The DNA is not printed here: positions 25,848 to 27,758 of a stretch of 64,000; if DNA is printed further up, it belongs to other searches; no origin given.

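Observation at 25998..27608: Thermosome subunit with catalytic ATPase residues replaced, translationally coupled to rpo6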

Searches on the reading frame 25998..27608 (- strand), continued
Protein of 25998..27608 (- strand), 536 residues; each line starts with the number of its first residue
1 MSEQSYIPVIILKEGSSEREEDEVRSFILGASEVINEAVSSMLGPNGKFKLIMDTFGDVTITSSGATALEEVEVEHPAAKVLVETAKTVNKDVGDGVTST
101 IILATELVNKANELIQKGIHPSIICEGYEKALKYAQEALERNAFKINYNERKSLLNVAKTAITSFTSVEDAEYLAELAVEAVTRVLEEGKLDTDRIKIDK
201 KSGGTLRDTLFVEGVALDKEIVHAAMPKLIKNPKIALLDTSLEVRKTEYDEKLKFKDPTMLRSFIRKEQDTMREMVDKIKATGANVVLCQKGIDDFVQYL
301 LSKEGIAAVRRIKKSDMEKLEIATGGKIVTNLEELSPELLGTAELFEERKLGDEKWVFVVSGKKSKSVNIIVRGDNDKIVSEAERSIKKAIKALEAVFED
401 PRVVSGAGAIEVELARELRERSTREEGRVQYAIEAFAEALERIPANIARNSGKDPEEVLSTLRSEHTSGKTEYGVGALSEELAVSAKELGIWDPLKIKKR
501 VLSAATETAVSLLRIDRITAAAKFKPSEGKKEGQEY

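Call 59: find_encoding_contigs(protein=P0337, flank=6000, max_places=2)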
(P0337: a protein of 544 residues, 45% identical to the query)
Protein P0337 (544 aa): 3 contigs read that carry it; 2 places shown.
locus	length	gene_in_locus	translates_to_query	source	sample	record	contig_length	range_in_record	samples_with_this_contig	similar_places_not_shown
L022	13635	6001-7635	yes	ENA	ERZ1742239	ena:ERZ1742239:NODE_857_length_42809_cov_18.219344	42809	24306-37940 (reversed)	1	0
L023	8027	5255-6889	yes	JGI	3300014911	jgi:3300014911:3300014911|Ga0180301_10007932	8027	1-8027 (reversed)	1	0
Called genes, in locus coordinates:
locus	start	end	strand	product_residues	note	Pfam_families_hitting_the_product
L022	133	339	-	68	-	-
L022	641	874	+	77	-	-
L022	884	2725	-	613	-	PF02730:AFOR_N, PF01314:AFOR_C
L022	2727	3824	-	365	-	PF00465:Fe-ADH, PF13685:Fe-ADH_2 (weak), PF25137:ADH_Fe_C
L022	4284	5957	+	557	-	PF00118:Cpn60_TCP1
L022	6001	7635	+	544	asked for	PF00118:Cpn60_TCP1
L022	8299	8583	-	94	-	-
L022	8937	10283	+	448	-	PF01134:GIDA (faint), PF01266:DAO (faint), PF03486:HI0933_like (faint), PF05834:Lycopene_cycl (faint), PF07992:Pyr_redox_2, PF13738:Pyr_redox_3, PF00070:Pyr_redox, PF02852:Pyr_redox_dim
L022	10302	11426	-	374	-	PF00999:Na_H_Exchanger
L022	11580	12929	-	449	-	PF14535:AMP-binding_C_2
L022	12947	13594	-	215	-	-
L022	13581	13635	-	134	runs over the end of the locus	-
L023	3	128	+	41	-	?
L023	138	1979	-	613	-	PF02730:AFOR_N, PF01314:AFOR_C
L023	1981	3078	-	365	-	PF00465:Fe-ADH, PF13685:Fe-ADH_2 (weak), PF25137:ADH_Fe_C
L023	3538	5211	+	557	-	PF00118:Cpn60_TCP1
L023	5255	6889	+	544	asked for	PF00118:Cpn60_TCP1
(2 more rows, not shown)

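Call 60: search_protein_families(library=ncbifam, proteins=[window:25998-27608:-, P0300, P0012, P0157, P0395, P0016], max_evalue=0.01)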
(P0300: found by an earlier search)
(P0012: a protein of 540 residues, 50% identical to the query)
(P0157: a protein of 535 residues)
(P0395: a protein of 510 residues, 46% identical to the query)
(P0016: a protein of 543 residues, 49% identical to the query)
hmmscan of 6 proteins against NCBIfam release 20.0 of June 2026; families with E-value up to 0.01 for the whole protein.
window:25998-27608:- (536 aa): 19 families
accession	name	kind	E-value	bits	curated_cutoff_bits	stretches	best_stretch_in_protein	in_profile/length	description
NF041083.2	thermosome_beta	equivalog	9.8e-177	589.1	400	1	7-521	1-519/520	thermosome subunit beta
NF041082.2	thermosome_alpha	equivalog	5.3e-176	586.5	450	1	8-521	2-518/519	thermosome subunit alpha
TIGR02339.1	thermosome_arch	subfamily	1.2e-172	575.4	671.1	1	8-521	1-520/521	thermosome subunit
TIGR02343.1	chap_CCT_epsi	equivalog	1.5e-115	386.8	710.5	1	21-520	26-530/532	T-complex protein 1 subunit epsilon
TIGR02344.1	chap_CCT_gamma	equivalog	4.2e-114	381.9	553.45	1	8-523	1-524/526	T-complex protein 1 subunit gamma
TIGR02345.1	chap_CCT_eta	equivalog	7.7e-114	380.9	669.2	1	9-519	4-518/523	T-complex protein 1 subunit eta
TIGR02340.1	chap_CCT_alpha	equivalog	2.1e-113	379.9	800.2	1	21-519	10-527/536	T-complex protein 1 subunit alpha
TIGR02342.1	chap_CCT_delta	equivalog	1.8e-103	346.9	695.35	1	20-521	6-516/517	T-complex protein 1 subunit delta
TIGR02347.1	chap_CCT_zeta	equivalog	5.6e-99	332.1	587.15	1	17-522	10-526/531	T-complex protein 1 subunit zeta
TIGR02341.1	chap_CCT_beta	equivalog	1.1e-91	308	522.15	1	12-522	4-515/519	T-complex protein 1 subunit beta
TIGR02346.1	chap_CCT_theta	equivalog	4.6e-89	299.2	455.9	1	12-522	6-520/531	T-complex protein 1 subunit theta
NF009487.0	PRK12849.1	subfamily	2.2e-29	102.1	352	2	26-219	13-196/543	chaperonin GroEL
NF000592.1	PRK00013.1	subfamily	1.8e-24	86.2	397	2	22-219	8-195/524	chaperonin GroEL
TIGR02348.1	GroEL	equivalog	3e-23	82.1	582.1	2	22-220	8-196/526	chaperonin GroEL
NF009489.0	PRK12851.1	subfamily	9.8e-21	73.7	464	2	22-220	10-198/541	chaperonin GroEL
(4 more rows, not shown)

P0300 (543 aa): 19 families
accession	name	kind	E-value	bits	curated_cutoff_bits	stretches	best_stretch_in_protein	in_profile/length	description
NF041082.2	thermosome_alpha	equivalog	2.8e-164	547.8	450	1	13-528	2-518/519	thermosome subunit alpha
NF041083.2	thermosome_beta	equivalog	6.8e-163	543.4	400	1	13-528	2-519/520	thermosome subunit beta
TIGR02339.1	thermosome_arch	subfamily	9.5e-159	529.5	671.1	1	13-528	1-520/521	thermosome subunit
TIGR02344.1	chap_CCT_gamma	equivalog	3.7e-113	378.8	553.45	1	15-530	3-524/526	T-complex protein 1 subunit gamma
TIGR02343.1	chap_CCT_epsi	equivalog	3.8e-103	345.9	710.5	1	15-527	12-530/532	T-complex protein 1 subunit epsilon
TIGR02342.1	chap_CCT_delta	equivalog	2.8e-98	329.7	695.35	1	27-528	8-516/517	T-complex protein 1 subunit delta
TIGR02345.1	chap_CCT_eta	equivalog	6.9e-97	324.9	669.2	1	15-530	5-522/523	T-complex protein 1 subunit eta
TIGR02340.1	chap_CCT_alpha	equivalog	1.1e-95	321.4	800.2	1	27-530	11-531/536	T-complex protein 1 subunit alpha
TIGR02347.1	chap_CCT_zeta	equivalog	1.3e-91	307.8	587.15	1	26-530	14-527/531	T-complex protein 1 subunit zeta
TIGR02346.1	chap_CCT_theta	equivalog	1e-84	284.9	455.9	1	16-537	5-528/531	T-complex protein 1 subunit theta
TIGR02341.1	chap_CCT_beta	equivalog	6e-82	275.9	522.15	1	16-530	2-516/519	T-complex protein 1 subunit beta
NF009487.0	PRK12849.1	subfamily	5.2e-28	97.6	352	2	377-535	375-529/543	chaperonin GroEL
NF000592.1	PRK00013.1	subfamily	1.3e-25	89.9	397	2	384-527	381-521/524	chaperonin GroEL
TIGR02348.1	GroEL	equivalog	1.6e-24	86.3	582.1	2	388-528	385-522/526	chaperonin GroEL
NF009488.0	PRK12850.1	subfamily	9.4e-24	83.8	475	2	378-535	377-530/544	chaperonin GroEL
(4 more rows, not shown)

P0012 (540 aa): 18 families
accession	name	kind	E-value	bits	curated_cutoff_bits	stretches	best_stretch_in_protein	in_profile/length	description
NF041083.2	thermosome_beta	equivalog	2.7e-166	554.6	400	1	13-526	5-519/520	thermosome subunit beta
NF041082.2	thermosome_alpha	equivalog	2.2e-165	551.4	450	1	12-526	4-518/519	thermosome subunit alpha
TIGR02339.1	thermosome_arch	subfamily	4.5e-164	547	671.1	1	13-526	4-520/521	thermosome subunit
TIGR02344.1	chap_CCT_gamma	equivalog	1.2e-112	377.1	553.45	1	13-528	4-524/526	T-complex protein 1 subunit gamma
TIGR02340.1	chap_CCT_alpha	equivalog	1.1e-104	351.1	800.2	1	20-528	7-531/536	T-complex protein 1 subunit alpha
TIGR02343.1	chap_CCT_epsi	equivalog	2.1e-104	350.1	710.5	1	19-525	22-530/532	T-complex protein 1 subunit epsilon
TIGR02345.1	chap_CCT_eta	equivalog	1.5e-100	337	669.2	1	14-527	7-521/523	T-complex protein 1 subunit eta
TIGR02342.1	chap_CCT_delta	equivalog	5.8e-99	332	695.35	1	23-526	7-516/517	T-complex protein 1 subunit delta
TIGR02347.1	chap_CCT_zeta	equivalog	1.9e-98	330.3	587.15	1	15-528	6-527/531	T-complex protein 1 subunit zeta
TIGR02346.1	chap_CCT_theta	equivalog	1.2e-80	271.5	455.9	1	12-536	4-529/531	T-complex protein 1 subunit theta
TIGR02341.1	chap_CCT_beta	equivalog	3.2e-79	266.9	522.15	1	13-528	2-516/519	T-complex protein 1 subunit beta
NF009487.0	PRK12849.1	subfamily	1.4e-25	89.6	352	2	371-531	373-527/543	chaperonin GroEL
NF000592.1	PRK00013.1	subfamily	5.6e-23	81.2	397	2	23-160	7-148/524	chaperonin GroEL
NF009489.0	PRK12851.1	subfamily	1.1e-20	73.6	464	2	371-531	374-528/541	chaperonin GroEL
TIGR02348.1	GroEL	equivalog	3e-20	72.2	582.1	2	373-527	374-523/526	chaperonin GroEL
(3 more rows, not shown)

P0157 (535 aa): 19 families
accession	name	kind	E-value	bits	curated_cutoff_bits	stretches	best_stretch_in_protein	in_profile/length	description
NF041083.2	thermosome_beta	equivalog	5.5e-168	560.2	400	1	8-523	2-518/520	thermosome subunit beta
TIGR02339.1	thermosome_arch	subfamily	1.4e-163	545.4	671.1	1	8-523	1-519/521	thermosome subunit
NF041082.2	thermosome_alpha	equivalog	8.5e-163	542.9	450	1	8-523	2-517/519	thermosome subunit alpha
TIGR02344.1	chap_CCT_gamma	equivalog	4.7e-106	355.4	553.45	1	8-524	1-522/526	T-complex protein 1 subunit gamma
TIGR02343.1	chap_CCT_epsi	equivalog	5.7e-104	348.6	710.5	1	6-524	8-531/532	T-complex protein 1 subunit epsilon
TIGR02345.1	chap_CCT_eta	equivalog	2.7e-95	319.7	669.2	1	10-523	5-519/523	T-complex protein 1 subunit eta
TIGR02342.1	chap_CCT_delta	equivalog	8.9e-93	311.6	695.35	1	22-524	8-516/517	T-complex protein 1 subunit delta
TIGR02340.1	chap_CCT_alpha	equivalog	9.9e-93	311.7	800.2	1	18-530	7-534/536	T-complex protein 1 subunit alpha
TIGR02347.1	chap_CCT_zeta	equivalog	2.1e-83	280.7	587.15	1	20-523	13-524/531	T-complex protein 1 subunit zeta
TIGR02346.1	chap_CCT_theta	equivalog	3.1e-71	240.4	455.9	1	16-525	11-520/531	T-complex protein 1 subunit theta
TIGR02341.1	chap_CCT_beta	equivalog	1e-63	215.8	522.15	1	11-523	2-513/519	T-complex protein 1 subunit beta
NF009487.0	PRK12849.1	subfamily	7e-26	90.6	352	2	37-184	24-167/543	chaperonin GroEL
TIGR02348.1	GroEL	equivalog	2.9e-21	75.6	582.1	2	37-160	23-148/526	chaperonin GroEL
NF000592.1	PRK00013.1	subfamily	3.3e-21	75.4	397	2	35-159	21-147/524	chaperonin GroEL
NF009489.0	PRK12851.1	subfamily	1.7e-18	66.3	464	2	34-158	22-148/541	chaperonin GroEL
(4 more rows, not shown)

P0395 (510 aa): 17 families
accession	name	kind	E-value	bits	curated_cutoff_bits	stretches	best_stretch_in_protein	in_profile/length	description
NF041083.2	thermosome_beta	equivalog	1.8e-191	637.6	400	1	2-497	24-519/520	thermosome subunit beta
NF041082.2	thermosome_alpha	equivalog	3e-189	630.2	450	1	2-497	24-518/519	thermosome subunit alpha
TIGR02339.1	thermosome_arch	subfamily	5.4e-185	616.1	671.1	1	2-497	23-520/521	thermosome subunit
TIGR02340.1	chap_CCT_alpha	equivalog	6.7e-125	417.8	800.2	1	3-498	20-530/536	T-complex protein 1 subunit alpha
TIGR02343.1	chap_CCT_epsi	equivalog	1.6e-122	409.9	710.5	1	2-496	34-530/532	T-complex protein 1 subunit epsilon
TIGR02342.1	chap_CCT_delta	equivalog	9.5e-117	390.7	695.35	1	2-497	16-516/517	T-complex protein 1 subunit delta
TIGR02344.1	chap_CCT_gamma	equivalog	9.8e-114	380.7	553.45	1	3-498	24-523/526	T-complex protein 1 subunit gamma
TIGR02345.1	chap_CCT_eta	equivalog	1e-106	357.3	669.2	1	3-498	26-521/523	T-complex protein 1 subunit eta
TIGR02347.1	chap_CCT_zeta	equivalog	1.9e-100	336.9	587.15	1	2-497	23-525/531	T-complex protein 1 subunit zeta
TIGR02341.1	chap_CCT_beta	equivalog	3.5e-93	313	522.15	1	3-498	22-515/519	T-complex protein 1 subunit beta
TIGR02346.1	chap_CCT_theta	equivalog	7.7e-86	288.6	455.9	1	3-507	26-528/531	T-complex protein 1 subunit theta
NF009487.0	PRK12849.1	subfamily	2.4e-24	85.5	352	2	10-342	25-339/543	chaperonin GroEL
NF000592.1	PRK00013.1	subfamily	1.2e-17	63.6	397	2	11-342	25-338/524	chaperonin GroEL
TIGR02348.1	GroEL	equivalog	2.5e-16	59.3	582.1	2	11-342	25-338/526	chaperonin GroEL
NF009488.0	PRK12850.1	subfamily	7.7e-14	51.1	475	2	12-132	28-150/544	chaperonin GroEL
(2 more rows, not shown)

P0016 (543 aa): 19 families
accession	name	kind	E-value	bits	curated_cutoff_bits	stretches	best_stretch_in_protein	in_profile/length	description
NF041083.2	thermosome_beta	equivalog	1.6e-258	859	400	1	8-525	1-519/520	thermosome subunit beta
NF041082.2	thermosome_alpha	equivalog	6.6e-253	840.2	450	1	9-525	2-518/519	thermosome subunit alpha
TIGR02339.1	thermosome_arch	subfamily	8.6e-247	820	671.1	1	9-525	1-520/521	thermosome subunit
TIGR02344.1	chap_CCT_gamma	equivalog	6.2e-166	553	553.45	1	9-526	1-523/526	T-complex protein 1 subunit gamma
TIGR02343.1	chap_CCT_epsi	equivalog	2.1e-162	541.5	710.5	1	7-524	8-530/532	T-complex protein 1 subunit epsilon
TIGR02342.1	chap_CCT_delta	equivalog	1.3e-158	528.8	695.35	1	20-525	5-516/517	T-complex protein 1 subunit delta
TIGR02340.1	chap_CCT_alpha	equivalog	7.1e-156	520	800.2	1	18-525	6-529/536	T-complex protein 1 subunit alpha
TIGR02345.1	chap_CCT_eta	equivalog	2.6e-145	484.7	669.2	1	9-525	3-520/523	T-complex protein 1 subunit eta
TIGR02347.1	chap_CCT_zeta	equivalog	6.4e-126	421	587.15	1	12-529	4-529/531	T-complex protein 1 subunit zeta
TIGR02346.1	chap_CCT_theta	equivalog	8.2e-125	417.2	455.9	1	12-534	5-528/531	T-complex protein 1 subunit theta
TIGR02341.1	chap_CCT_beta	equivalog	2.2e-120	402.8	522.15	1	12-526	2-515/519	T-complex protein 1 subunit beta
NF009487.0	PRK12849.1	subfamily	1.8e-36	125.5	352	2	34-372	20-340/543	chaperonin GroEL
NF000592.1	PRK00013.1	subfamily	9.2e-32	110.2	397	2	24-197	9-186/524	chaperonin GroEL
TIGR02348.1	GroEL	equivalog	4.1e-29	101.5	582.1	2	33-188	18-177/526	chaperonin GroEL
NF009488.0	PRK12850.1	subfamily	2.7e-26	92.2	475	2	33-373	20-342/544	chaperonin GroEL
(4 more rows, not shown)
